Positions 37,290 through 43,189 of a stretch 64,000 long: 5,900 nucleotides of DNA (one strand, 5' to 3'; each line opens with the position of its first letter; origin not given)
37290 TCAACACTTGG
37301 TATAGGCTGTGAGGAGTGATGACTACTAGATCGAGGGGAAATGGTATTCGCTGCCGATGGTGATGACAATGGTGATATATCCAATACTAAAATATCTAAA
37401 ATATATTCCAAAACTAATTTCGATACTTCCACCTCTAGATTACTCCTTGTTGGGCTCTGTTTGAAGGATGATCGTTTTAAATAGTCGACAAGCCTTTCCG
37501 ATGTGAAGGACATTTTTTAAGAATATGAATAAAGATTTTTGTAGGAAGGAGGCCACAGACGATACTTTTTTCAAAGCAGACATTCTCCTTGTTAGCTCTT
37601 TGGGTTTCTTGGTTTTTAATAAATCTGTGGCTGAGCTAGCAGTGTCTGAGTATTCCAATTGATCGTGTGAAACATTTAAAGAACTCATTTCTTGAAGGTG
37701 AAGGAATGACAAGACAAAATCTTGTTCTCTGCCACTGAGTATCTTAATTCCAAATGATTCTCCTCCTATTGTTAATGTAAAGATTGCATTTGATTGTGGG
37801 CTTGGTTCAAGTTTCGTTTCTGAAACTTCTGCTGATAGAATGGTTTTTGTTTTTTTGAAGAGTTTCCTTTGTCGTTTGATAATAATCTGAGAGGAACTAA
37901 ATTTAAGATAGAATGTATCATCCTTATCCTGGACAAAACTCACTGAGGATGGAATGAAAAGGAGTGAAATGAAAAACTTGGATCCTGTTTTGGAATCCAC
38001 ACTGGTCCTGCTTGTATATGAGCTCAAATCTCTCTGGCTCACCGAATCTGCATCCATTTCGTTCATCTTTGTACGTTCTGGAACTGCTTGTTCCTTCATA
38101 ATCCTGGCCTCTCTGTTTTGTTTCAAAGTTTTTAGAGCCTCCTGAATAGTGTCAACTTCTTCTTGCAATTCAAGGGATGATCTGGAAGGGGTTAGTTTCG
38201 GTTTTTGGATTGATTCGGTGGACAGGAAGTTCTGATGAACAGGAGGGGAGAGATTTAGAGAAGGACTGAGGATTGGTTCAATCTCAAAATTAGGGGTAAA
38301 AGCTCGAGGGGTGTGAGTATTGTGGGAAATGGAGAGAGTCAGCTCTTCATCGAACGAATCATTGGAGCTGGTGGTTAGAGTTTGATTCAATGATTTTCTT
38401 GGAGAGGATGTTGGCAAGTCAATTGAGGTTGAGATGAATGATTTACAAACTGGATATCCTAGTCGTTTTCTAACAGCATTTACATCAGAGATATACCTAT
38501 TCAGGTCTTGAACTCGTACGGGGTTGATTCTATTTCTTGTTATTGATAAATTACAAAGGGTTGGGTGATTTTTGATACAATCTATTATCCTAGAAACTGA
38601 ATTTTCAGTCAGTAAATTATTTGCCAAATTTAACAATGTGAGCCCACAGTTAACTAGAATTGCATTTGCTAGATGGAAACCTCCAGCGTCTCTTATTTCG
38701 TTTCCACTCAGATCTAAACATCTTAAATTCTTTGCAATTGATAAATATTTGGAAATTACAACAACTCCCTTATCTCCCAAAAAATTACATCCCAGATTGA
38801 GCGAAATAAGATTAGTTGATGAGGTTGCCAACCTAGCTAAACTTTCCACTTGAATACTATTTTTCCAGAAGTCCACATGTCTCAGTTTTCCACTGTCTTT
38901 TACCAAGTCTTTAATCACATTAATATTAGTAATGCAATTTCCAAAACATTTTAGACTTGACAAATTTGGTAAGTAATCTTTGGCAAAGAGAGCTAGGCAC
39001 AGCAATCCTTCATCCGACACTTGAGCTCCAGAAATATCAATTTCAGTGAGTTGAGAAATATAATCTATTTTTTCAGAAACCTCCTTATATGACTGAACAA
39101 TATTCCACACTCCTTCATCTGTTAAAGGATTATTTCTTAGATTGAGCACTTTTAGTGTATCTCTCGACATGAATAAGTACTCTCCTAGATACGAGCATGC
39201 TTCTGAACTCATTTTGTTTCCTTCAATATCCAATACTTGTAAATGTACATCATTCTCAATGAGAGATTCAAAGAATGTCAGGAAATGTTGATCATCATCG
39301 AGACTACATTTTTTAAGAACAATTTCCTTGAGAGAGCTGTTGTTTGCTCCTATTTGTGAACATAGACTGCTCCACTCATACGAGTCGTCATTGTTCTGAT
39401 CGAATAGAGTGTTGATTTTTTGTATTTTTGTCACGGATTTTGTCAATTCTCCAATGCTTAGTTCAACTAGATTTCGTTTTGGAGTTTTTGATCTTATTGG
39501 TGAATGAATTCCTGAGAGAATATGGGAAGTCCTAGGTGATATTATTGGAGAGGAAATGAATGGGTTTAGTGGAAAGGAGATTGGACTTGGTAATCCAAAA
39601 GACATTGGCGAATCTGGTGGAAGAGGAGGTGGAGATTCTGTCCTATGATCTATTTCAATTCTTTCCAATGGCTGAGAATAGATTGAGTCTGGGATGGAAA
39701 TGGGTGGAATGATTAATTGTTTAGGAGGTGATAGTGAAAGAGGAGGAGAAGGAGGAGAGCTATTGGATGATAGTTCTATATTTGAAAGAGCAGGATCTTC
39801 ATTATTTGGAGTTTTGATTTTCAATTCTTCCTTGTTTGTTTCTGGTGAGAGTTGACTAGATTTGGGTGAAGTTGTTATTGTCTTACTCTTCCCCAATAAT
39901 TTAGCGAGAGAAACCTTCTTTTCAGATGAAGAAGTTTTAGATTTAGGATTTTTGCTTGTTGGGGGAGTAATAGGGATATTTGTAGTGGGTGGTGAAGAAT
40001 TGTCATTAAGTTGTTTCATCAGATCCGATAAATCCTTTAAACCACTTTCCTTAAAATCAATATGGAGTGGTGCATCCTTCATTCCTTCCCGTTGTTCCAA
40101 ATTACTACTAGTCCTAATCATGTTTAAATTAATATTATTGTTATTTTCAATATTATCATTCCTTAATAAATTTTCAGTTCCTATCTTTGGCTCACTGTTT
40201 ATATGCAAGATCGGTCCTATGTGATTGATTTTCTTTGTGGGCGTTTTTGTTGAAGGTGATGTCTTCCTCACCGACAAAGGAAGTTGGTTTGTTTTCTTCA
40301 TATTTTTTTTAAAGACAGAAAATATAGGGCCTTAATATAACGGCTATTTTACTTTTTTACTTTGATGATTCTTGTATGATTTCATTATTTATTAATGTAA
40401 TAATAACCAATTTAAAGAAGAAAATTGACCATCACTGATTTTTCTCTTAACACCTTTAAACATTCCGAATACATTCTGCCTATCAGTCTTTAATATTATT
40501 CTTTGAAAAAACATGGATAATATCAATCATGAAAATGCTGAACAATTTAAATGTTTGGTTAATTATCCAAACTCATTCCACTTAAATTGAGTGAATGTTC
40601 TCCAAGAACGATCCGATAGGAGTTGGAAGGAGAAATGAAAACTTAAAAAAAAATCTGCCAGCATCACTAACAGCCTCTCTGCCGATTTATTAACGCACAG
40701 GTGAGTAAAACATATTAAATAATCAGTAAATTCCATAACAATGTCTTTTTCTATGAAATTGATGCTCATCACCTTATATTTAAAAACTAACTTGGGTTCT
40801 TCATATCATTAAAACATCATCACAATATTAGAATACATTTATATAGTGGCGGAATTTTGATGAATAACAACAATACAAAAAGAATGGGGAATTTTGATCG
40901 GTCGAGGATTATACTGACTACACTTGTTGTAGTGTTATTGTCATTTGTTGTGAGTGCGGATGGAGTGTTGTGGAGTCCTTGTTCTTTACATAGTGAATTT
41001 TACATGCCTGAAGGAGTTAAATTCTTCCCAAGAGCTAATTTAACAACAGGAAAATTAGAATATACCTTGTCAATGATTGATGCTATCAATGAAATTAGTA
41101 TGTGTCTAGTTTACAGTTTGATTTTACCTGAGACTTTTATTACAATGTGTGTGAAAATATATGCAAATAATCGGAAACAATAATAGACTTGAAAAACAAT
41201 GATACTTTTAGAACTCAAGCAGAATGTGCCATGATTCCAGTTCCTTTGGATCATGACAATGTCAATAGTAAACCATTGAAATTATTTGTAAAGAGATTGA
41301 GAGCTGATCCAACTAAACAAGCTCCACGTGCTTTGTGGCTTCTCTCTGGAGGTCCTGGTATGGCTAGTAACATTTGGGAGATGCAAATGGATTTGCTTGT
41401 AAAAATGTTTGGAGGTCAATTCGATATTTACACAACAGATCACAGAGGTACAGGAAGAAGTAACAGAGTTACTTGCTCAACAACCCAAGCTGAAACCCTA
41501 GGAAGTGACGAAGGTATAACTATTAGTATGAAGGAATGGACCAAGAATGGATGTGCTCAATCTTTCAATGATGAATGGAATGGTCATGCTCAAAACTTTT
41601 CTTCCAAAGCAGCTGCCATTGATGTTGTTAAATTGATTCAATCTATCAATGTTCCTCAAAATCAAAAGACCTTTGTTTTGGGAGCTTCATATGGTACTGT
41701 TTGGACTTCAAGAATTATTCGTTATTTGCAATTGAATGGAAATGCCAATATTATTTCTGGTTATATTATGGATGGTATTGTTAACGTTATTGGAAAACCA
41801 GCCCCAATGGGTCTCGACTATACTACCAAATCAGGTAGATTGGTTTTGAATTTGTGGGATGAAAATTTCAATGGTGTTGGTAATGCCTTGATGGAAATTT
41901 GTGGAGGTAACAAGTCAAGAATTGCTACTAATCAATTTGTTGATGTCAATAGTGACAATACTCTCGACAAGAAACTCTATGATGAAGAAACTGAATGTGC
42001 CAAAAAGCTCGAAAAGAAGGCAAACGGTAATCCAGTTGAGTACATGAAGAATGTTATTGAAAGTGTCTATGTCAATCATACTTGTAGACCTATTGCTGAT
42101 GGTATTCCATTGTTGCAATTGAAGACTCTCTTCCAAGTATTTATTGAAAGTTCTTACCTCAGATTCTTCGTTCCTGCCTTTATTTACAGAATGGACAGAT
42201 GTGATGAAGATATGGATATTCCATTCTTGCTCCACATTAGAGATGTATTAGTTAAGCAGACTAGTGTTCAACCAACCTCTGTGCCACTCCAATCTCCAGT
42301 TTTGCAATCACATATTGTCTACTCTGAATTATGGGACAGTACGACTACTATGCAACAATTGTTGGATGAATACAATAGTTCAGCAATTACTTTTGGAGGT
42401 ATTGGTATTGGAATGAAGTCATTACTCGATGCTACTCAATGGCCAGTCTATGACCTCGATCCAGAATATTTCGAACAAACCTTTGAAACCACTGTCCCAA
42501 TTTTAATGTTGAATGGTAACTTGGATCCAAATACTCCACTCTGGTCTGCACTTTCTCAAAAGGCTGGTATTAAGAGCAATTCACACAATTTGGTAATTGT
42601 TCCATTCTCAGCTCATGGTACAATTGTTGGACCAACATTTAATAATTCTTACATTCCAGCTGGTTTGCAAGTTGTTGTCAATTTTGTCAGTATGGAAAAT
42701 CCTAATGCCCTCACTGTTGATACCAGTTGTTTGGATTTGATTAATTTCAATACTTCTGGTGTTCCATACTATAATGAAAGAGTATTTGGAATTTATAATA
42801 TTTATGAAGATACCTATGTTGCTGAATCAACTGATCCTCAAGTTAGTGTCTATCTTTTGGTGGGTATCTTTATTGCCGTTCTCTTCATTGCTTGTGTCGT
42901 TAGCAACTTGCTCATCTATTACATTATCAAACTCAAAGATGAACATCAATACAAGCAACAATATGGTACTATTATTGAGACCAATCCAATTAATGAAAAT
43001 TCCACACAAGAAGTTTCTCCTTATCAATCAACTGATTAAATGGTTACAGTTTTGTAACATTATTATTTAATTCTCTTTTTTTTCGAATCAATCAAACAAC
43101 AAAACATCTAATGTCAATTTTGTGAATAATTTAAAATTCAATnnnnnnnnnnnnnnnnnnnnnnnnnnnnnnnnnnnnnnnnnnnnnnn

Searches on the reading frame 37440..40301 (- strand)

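Call 5: search_protein_families(library=pfam, proteins=[window:37440-40301:-], max_evalue=0.001)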
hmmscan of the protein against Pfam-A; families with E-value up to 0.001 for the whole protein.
window:37440-40301:- (953 aa): 2 families
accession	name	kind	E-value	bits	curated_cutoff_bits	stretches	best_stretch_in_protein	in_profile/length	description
PF13516.12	LRR_6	-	5.7e-11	42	23.4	0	525-544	4-23/24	Leucine Rich repeat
PF12799.13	LRR_4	-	5.8e-06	26.8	27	0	524-565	1-37/44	Leucine Rich repeats (2 copies)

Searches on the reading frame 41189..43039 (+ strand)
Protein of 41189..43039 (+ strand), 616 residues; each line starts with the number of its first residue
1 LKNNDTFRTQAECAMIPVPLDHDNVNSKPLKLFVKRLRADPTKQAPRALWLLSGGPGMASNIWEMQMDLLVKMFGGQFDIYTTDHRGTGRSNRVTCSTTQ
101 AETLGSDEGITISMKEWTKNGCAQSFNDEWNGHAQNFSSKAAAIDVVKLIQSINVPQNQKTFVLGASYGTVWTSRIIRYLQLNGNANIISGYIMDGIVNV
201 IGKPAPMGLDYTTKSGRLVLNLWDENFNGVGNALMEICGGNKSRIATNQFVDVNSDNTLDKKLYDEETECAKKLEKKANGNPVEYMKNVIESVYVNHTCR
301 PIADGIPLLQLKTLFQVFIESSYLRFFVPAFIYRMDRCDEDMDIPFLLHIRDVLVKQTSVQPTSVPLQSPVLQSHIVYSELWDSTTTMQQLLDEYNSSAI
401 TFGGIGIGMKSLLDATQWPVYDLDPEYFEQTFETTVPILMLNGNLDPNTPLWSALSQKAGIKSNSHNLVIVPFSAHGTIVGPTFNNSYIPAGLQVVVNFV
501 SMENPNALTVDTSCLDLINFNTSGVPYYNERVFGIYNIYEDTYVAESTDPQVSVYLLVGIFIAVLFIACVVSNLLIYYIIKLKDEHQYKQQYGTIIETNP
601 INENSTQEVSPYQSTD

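Call 5: search_protein_families(library=pfam, proteins=[window:41189-43039:+], max_evalue=0.001)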
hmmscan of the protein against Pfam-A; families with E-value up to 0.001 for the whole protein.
window:41189-43039:+ (616 aa): 2 families
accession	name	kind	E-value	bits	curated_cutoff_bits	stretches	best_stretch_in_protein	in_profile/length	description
PF08386.16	Abhydrolase_4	-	4.3e-05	24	21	1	416-479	16-76/103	TAP-like protein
PF00561.26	Abhydrolase_1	-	0.00034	20.8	25.8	0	51-117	5-58/245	alpha/beta hydrolase fold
